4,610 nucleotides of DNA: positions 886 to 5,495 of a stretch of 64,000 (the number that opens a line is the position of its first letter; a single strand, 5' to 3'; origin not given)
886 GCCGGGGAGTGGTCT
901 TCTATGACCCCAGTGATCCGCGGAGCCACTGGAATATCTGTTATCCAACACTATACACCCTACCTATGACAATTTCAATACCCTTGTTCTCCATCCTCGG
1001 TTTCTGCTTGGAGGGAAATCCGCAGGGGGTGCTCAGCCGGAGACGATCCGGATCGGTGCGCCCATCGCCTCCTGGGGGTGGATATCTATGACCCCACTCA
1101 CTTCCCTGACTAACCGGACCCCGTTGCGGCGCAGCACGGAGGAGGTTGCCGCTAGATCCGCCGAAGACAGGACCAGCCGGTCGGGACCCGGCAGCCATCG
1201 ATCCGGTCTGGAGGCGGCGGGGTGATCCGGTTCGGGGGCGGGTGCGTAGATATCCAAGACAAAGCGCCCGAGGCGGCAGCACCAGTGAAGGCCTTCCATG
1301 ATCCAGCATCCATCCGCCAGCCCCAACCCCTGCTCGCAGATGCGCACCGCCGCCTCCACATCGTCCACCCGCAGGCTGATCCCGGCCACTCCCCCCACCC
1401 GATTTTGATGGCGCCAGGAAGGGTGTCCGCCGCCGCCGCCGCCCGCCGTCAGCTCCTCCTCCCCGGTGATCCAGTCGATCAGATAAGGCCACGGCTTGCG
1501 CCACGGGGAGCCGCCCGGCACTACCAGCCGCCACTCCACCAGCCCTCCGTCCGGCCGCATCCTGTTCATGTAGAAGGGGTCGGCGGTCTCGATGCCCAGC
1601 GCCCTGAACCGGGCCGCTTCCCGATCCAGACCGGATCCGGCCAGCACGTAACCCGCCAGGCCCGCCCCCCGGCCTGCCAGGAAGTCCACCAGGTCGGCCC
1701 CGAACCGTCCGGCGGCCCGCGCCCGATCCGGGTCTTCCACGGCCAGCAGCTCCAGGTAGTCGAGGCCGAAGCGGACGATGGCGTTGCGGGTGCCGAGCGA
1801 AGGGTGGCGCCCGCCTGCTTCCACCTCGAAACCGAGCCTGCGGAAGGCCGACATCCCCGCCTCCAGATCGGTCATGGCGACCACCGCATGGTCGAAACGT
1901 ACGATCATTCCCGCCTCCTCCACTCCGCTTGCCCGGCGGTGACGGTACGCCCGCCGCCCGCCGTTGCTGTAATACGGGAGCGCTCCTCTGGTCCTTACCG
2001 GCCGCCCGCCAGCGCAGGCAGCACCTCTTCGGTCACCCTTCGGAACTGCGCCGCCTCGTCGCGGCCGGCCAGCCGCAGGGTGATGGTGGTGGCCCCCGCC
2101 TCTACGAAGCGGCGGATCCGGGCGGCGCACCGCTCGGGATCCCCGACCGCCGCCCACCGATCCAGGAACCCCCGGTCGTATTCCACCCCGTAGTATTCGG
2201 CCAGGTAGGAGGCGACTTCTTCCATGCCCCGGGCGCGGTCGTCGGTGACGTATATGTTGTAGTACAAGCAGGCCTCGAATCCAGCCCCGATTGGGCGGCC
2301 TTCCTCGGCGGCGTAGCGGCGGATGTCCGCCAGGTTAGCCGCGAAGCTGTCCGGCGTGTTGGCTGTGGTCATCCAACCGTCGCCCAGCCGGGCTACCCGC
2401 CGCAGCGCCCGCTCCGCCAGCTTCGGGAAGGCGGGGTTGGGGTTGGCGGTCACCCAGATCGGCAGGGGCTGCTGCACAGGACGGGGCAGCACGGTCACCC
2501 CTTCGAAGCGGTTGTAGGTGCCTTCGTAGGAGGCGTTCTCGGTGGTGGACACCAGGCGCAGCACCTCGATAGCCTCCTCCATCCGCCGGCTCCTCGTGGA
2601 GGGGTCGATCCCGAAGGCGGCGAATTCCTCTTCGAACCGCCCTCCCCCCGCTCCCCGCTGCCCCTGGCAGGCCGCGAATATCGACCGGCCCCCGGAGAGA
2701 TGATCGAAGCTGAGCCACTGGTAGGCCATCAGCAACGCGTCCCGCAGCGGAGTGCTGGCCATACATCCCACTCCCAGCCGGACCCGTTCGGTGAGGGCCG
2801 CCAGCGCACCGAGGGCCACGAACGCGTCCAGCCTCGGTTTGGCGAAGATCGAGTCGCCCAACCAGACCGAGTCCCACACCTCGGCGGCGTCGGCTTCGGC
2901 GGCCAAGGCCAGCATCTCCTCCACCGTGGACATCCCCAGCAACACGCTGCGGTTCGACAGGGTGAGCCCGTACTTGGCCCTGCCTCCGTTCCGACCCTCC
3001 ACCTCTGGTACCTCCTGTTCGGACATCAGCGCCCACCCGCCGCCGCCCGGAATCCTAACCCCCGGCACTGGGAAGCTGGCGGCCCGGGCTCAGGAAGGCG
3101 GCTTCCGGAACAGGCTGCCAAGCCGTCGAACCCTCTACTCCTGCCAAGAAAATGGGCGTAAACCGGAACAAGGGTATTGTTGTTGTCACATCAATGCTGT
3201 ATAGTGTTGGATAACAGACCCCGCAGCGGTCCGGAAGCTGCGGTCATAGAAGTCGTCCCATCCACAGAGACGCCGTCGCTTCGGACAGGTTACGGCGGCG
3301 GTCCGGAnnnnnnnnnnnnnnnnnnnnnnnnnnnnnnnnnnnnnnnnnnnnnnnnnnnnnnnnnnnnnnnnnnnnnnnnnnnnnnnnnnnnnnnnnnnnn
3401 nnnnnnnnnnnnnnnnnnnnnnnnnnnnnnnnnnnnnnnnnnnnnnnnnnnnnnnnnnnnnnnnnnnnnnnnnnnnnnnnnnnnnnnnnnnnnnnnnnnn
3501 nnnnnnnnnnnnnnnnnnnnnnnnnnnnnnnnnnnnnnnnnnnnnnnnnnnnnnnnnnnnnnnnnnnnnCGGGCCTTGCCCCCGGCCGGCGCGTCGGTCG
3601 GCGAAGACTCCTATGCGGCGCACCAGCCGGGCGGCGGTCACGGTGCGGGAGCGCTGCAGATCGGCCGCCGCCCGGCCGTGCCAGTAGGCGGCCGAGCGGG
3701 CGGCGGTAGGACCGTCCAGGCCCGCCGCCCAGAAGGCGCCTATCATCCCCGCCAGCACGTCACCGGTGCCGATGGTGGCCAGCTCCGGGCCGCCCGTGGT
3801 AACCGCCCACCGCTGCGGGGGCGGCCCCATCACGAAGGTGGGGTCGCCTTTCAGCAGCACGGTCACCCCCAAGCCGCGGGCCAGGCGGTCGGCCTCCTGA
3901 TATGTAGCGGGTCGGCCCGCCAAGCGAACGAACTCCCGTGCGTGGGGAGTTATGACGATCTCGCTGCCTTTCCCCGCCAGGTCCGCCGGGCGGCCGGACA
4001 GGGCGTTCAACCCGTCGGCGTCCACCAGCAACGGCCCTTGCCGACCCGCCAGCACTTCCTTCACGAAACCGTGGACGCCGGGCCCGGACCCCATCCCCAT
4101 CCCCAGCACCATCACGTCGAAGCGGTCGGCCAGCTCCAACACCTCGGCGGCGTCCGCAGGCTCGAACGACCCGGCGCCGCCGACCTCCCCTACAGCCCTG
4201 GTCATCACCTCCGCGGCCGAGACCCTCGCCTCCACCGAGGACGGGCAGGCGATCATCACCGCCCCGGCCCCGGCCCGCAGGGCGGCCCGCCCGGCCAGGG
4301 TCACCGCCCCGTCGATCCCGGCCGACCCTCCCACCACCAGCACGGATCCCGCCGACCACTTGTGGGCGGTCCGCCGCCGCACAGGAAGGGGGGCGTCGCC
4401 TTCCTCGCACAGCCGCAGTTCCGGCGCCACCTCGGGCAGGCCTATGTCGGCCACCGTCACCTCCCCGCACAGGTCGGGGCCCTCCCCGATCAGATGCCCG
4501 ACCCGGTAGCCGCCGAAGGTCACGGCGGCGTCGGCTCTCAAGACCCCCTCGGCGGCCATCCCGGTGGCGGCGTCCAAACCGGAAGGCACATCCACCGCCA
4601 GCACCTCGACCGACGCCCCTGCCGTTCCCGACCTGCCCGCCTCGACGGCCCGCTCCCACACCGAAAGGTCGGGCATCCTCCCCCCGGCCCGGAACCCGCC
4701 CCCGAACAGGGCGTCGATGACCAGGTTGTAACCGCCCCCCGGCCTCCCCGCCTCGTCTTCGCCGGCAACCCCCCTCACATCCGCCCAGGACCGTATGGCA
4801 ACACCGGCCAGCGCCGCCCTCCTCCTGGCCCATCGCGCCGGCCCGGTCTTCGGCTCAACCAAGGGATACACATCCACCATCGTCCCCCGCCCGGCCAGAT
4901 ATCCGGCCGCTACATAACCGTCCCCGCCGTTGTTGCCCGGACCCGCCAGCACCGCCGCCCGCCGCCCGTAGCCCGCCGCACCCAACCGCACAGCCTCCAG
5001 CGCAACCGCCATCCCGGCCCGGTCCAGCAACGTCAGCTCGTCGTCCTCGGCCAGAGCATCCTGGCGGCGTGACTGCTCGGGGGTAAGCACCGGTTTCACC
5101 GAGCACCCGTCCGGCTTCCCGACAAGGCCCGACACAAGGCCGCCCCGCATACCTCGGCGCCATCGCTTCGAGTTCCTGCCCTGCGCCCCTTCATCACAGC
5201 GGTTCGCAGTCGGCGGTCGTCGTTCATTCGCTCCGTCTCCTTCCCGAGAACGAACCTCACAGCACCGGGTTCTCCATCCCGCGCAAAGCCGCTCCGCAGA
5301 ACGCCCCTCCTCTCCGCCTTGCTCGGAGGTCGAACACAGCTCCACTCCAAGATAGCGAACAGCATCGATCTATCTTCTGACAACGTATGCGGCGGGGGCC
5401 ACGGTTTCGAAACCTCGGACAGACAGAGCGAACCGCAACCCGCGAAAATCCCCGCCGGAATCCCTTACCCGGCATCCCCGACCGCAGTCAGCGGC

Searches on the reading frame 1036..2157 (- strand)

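Call 119: search_protein_families(library=pfam, proteins=[window:1036-2157:-], max_evalue=0.001)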
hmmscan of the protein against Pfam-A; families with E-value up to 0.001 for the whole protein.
window:1036-2157:- (374 aa): 3 families
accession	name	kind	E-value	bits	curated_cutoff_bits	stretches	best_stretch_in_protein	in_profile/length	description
PF13468.12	Glyoxalase_3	-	4e-43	147.9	25.1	1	88-273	1-171/176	Glyoxalase-like domain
PF13669.12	Glyoxalase_4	-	1.3e-05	25.9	27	0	89-192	1-94/109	Glyoxalase/Bleomycin resistance protein/Dioxygenase superfamily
PF00903.31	Glyoxalase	-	0.00081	20.2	20.6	0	87-193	1-97/121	Glyoxalase/Bleomycin resistance protein/Dioxygenase superfamily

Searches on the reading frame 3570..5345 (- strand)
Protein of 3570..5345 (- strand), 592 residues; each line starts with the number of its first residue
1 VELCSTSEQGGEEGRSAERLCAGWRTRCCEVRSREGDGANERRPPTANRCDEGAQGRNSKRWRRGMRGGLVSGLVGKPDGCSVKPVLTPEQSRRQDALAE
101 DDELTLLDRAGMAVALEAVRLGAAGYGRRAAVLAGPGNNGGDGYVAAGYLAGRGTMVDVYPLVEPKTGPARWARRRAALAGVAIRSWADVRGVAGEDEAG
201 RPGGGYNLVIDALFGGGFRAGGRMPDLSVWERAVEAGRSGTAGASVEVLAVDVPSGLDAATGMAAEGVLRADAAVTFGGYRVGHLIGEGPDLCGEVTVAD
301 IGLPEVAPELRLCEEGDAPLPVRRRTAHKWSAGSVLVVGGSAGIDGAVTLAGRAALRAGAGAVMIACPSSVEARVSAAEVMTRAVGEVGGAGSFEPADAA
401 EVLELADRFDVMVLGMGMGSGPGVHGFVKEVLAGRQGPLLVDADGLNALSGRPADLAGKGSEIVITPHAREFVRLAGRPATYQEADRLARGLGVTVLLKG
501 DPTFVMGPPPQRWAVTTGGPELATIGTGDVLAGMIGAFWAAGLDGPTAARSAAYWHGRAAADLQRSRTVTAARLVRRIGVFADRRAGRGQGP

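Call 119: search_protein_families(library=pfam, proteins=[window:3570-5345:-], max_evalue=0.001)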
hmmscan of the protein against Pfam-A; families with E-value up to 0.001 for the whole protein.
window:3570-5345:- (592 aa): 2 families
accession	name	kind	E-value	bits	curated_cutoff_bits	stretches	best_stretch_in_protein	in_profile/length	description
PF01256.23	Carb_kinase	-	2e-47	162.2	27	1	335-571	1-233/242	NAD(P)H-hydrate dehydratase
PF03853.21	YjeF_N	-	1.6e-26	93.7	24.9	1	105-281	3-167/169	YjeF-related protein N-terminus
